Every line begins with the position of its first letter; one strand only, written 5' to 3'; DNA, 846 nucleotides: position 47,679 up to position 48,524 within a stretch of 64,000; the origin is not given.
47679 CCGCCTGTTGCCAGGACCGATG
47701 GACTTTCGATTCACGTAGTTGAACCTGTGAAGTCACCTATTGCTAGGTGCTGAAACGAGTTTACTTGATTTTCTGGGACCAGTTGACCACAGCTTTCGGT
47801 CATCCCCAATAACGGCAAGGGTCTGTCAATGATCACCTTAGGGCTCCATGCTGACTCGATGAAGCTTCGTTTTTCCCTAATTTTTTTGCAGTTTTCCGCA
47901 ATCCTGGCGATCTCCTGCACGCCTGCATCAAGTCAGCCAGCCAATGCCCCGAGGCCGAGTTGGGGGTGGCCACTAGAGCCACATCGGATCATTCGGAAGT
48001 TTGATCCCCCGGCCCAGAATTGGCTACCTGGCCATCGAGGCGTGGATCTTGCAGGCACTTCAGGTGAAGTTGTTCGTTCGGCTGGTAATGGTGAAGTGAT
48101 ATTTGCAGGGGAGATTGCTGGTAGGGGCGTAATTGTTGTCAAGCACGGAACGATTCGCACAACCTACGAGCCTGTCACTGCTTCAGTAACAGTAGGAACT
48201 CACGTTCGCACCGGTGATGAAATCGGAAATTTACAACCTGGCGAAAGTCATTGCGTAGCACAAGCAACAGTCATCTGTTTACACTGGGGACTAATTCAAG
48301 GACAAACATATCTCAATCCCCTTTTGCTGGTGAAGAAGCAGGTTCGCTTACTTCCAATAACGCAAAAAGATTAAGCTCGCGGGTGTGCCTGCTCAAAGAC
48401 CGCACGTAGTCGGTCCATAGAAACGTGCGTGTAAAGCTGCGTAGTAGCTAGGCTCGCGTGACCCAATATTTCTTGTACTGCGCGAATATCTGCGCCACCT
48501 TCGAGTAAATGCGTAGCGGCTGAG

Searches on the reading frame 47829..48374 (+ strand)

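Call 93: search_protein_families(library=pfam, proteins=[window:47829-48374:+], max_evalue=0.00001)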
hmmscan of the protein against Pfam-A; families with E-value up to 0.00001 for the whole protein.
window:47829-48374:+ (181 aa): 1 family
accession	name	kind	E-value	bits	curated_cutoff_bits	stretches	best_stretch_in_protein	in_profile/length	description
PF01551.29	Peptidase_M23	-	1.2e-12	48.3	28.7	1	68-164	2-96/96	Peptidase family M23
